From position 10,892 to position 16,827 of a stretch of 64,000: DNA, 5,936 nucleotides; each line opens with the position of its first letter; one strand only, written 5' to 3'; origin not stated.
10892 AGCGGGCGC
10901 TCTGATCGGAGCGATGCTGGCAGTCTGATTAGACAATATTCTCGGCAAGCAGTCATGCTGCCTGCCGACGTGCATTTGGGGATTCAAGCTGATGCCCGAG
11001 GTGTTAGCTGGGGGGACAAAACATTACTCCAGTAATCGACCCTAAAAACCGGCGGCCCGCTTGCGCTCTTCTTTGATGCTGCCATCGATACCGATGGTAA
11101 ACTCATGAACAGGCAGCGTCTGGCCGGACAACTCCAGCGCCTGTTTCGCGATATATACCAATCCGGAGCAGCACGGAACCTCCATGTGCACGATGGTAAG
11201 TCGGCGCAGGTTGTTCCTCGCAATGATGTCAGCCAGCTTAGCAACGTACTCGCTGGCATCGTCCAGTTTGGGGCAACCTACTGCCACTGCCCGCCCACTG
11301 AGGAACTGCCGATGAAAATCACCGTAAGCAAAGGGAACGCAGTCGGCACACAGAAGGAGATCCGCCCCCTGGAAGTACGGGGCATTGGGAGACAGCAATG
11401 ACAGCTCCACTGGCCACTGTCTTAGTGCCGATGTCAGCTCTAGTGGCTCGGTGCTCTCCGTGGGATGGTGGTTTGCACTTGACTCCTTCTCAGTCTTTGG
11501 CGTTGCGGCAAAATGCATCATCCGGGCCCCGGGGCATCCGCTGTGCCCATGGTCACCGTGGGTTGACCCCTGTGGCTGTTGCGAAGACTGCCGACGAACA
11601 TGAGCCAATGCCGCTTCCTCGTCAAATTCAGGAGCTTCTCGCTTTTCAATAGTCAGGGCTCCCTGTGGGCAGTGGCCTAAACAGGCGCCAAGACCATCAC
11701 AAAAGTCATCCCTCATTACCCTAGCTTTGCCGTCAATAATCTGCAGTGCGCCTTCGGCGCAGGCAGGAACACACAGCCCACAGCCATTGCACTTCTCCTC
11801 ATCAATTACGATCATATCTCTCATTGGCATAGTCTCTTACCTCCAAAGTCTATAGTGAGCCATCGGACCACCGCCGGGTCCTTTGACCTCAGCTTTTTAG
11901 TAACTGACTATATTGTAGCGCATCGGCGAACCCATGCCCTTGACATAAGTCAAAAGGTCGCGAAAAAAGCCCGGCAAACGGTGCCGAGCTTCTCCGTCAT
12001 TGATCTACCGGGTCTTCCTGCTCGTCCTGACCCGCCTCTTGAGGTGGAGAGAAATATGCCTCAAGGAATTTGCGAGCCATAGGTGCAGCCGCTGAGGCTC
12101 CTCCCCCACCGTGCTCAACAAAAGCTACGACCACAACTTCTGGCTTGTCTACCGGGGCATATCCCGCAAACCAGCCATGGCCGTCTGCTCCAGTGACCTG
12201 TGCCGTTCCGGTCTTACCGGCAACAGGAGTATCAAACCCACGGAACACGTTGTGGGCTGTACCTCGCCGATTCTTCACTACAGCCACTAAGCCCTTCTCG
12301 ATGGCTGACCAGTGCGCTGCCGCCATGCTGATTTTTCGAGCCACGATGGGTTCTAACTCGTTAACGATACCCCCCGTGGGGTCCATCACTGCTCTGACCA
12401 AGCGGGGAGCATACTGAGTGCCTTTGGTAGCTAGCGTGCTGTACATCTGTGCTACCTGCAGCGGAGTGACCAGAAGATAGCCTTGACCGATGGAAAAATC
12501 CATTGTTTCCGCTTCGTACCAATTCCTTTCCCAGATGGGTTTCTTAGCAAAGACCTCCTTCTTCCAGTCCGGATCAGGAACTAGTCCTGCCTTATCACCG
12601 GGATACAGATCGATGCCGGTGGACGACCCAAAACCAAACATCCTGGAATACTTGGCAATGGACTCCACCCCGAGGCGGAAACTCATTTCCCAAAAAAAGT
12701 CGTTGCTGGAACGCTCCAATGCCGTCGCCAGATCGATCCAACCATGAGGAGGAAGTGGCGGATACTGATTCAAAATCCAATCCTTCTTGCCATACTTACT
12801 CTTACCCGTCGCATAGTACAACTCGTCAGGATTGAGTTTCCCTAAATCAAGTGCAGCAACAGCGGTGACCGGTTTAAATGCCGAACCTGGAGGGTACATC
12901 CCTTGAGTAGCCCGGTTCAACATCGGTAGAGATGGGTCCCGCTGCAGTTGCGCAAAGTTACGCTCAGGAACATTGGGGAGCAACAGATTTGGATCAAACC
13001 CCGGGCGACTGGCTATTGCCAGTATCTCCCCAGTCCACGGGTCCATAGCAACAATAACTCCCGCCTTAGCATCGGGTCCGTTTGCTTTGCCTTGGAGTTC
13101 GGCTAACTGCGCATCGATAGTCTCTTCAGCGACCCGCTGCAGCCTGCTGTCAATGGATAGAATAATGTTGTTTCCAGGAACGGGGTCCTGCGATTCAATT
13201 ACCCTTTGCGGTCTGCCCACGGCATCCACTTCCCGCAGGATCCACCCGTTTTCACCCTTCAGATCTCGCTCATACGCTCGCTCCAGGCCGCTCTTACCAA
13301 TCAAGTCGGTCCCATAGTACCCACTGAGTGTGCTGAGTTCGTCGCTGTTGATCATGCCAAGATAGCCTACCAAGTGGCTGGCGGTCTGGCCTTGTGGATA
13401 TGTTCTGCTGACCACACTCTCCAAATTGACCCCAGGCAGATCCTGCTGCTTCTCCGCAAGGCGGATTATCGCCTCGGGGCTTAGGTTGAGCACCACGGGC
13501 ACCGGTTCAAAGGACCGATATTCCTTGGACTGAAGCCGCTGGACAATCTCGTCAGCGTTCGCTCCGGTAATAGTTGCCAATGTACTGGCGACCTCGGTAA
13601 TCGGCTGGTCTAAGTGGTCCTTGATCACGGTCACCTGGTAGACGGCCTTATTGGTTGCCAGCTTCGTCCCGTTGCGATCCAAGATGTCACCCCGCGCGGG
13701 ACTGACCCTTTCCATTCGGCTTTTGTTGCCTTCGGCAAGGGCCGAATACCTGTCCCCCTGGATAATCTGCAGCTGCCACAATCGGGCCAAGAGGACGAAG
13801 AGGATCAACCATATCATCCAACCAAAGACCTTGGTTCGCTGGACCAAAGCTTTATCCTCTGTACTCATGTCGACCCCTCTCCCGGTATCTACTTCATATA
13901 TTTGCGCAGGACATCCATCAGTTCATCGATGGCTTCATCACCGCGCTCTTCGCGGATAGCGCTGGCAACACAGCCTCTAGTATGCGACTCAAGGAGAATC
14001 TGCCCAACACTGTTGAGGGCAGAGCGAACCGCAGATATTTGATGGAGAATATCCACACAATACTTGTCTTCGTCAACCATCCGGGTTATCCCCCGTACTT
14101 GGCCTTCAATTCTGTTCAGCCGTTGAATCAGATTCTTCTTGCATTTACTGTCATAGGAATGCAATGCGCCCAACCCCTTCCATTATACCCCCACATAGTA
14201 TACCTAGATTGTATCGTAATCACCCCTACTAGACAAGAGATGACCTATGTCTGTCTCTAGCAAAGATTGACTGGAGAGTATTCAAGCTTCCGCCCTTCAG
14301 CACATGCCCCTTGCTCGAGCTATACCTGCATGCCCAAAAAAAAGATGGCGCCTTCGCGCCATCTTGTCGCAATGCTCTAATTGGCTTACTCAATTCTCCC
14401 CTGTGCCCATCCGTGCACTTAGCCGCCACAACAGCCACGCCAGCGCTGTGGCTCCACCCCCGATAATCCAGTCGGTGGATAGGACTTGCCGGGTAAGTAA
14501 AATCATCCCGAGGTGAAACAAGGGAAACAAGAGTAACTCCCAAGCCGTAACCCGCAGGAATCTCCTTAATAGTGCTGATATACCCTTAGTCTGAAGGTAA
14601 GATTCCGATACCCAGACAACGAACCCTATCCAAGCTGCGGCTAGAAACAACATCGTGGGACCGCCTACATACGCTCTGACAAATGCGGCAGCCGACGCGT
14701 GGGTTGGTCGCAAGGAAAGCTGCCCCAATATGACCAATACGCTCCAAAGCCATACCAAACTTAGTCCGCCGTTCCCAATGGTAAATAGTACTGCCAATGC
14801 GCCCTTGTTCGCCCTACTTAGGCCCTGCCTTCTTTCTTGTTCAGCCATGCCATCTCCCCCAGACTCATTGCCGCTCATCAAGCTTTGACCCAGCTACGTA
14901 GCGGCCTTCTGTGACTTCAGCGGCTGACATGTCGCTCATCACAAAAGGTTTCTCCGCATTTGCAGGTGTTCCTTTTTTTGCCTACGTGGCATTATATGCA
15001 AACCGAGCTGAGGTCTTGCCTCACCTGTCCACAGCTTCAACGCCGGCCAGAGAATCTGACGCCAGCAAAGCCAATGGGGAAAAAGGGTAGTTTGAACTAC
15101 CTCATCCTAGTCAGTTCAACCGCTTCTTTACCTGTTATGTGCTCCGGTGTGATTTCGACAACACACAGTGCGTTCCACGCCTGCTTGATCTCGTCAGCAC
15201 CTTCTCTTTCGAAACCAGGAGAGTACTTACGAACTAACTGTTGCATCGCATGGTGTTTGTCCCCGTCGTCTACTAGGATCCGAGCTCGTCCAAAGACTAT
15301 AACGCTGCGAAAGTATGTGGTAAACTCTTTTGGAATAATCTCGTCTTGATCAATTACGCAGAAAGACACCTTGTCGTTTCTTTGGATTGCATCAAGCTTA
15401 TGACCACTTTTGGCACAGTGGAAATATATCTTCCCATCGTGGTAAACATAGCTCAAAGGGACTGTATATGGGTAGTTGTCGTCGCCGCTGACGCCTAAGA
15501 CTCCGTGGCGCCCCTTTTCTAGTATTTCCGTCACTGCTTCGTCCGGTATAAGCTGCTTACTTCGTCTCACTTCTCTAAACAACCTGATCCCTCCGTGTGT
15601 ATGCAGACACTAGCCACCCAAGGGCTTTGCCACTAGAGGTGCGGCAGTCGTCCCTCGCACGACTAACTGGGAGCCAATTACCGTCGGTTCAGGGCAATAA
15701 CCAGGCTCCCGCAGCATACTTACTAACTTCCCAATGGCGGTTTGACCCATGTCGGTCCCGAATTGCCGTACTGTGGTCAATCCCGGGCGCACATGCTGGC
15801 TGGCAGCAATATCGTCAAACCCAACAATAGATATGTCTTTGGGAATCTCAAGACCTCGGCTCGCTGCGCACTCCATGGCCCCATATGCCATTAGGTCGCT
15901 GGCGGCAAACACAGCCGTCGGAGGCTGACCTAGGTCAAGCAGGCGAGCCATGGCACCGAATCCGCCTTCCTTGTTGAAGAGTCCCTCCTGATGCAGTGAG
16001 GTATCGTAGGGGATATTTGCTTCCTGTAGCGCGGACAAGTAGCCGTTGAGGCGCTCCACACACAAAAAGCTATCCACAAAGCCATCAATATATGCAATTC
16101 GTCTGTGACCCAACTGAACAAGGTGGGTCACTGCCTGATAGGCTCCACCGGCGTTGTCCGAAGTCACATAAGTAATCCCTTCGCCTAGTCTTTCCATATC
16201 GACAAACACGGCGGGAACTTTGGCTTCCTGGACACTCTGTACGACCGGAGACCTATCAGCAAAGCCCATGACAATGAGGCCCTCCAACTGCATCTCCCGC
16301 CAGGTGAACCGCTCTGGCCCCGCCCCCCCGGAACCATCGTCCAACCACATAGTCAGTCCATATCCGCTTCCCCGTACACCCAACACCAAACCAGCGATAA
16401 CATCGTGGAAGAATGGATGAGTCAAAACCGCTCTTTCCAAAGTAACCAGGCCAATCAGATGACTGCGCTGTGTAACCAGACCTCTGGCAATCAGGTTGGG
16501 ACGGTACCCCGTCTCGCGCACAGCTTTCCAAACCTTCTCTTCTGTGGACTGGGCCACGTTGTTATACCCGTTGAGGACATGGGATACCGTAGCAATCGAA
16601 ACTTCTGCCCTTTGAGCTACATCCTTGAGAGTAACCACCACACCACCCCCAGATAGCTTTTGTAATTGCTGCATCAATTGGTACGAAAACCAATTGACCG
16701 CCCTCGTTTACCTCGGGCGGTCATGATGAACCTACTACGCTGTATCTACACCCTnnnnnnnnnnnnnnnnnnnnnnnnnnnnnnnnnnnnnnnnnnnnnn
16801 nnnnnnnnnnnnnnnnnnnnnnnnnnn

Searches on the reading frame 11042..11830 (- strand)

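Call 21: search_protein_families(library=pfam, proteins=[window:11042-11830:-], max_evalue=0.001)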
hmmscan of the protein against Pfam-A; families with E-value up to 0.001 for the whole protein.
window:11042-11830:- (262 aa): 8 families
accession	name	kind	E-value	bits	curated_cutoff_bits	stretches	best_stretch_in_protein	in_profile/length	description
PF00037.32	Fer4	-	8.7e-11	41.6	21.1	1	7-28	1-22/24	4Fe-4S binding domain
PF13237.11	Fer4_10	-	3.1e-09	37.1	25.5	1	6-55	1-53/53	4Fe-4S dicluster domain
PF12838.12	Fer4_7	-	3.5e-08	34.2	27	1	13-58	1-52/52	4Fe-4S dicluster domain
PF14697.11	Fer4_21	-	2.1e-07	31.4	35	1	8-59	2-57/59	4Fe-4S dicluster domain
PF12837.12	Fer4_6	-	2.5e-07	30.8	25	1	7-29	2-24/24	4Fe-4S binding domain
PF13187.11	Fer4_9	-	3.1e-06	27.6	27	1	13-58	1-51/52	4Fe-4S dicluster domain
PF12797.12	Fer4_2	-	8.9e-06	25.8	24.5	1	6-25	2-21/22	4Fe-4S binding domain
PF25160.1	LdpA_Fe-S-bd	-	0.00035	20.7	27.6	0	9-30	23-44/49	LdpA Fe-S cluster-binding domain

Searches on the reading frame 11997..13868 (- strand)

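Call 21: search_protein_families(library=pfam, proteins=[window:11997-13868:-], max_evalue=0.001)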
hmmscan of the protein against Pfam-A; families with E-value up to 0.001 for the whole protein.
window:11997-13868:- (623 aa): 2 families
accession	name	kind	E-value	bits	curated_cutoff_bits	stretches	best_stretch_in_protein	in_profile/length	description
PF00905.27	Transpeptidase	-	7.3e-66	222.8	22.1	1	270-603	1-299/299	Penicillin binding protein transpeptidase domain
PF03717.20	PBP_dimer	-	6.8e-43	147.6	24.4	1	55-223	2-178/180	Penicillin-binding Protein dimerisation domain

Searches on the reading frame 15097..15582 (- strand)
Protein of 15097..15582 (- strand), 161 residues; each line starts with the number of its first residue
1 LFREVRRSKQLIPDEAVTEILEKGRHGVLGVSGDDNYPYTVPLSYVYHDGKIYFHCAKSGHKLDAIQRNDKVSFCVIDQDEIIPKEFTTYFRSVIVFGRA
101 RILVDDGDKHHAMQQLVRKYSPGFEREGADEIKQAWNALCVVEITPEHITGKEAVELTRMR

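Call 21: search_protein_families(library=pfam, proteins=[window:15097-15582:-], max_evalue=0.001)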
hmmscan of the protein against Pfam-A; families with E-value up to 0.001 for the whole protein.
window:15097-15582:- (161 aa): 4 families
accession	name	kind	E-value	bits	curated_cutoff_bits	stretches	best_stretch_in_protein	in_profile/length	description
PF12900.13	Pyridox_ox_2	-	5.6e-26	91.6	27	1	14-152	2-139/140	Pyridoxamine 5'-phosphate oxidase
PF01243.27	PNPOx_N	-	5.4e-14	53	28.1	1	14-150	2-117/120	Pyridoxamine 5'-phosphate oxidase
PF16242.11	Pyrid_ox_like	-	0.00048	20.1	28.8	1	16-81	5-72/149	Pyridoxamine 5'-phosphate oxidase like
PF04299.18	FMN_bind_2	-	0.0006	20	22.4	0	15-127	13-141/168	Putative FMN-binding domain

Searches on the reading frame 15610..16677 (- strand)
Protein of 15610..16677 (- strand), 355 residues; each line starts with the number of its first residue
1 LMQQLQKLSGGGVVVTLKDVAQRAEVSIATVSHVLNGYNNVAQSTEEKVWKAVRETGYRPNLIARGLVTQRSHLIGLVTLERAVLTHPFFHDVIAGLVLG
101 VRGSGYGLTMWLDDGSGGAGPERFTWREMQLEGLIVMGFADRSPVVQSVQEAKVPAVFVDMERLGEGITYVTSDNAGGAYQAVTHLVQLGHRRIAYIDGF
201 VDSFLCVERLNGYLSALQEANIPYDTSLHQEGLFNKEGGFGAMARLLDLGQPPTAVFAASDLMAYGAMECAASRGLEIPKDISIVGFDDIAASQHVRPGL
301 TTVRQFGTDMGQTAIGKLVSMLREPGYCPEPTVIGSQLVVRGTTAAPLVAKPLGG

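Call 21: search_protein_families(library=pfam, proteins=[window:15610-16677:-], max_evalue=0.001)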
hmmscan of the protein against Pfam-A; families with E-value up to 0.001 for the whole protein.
window:15610-16677:- (355 aa): 4 families
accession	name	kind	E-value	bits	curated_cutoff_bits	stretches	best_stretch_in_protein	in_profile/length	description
PF13377.12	Peripla_BP_3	-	5.4e-34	118.1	26.5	1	183-344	1-167/167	Periplasmic binding protein-like domain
PF00356.27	LacI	-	2e-17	63.1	27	1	16-61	1-46/46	Bacterial regulatory proteins, lacI family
PF00532.27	Peripla_BP_1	-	2.6e-17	63.6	22.2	1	76-318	5-257/281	Periplasmic binding proteins and sugar binding domain of LacI family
PF13407.12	Peripla_BP_4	-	5.8e-10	39.6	35.1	1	144-292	71-221/258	Periplasmic binding protein domain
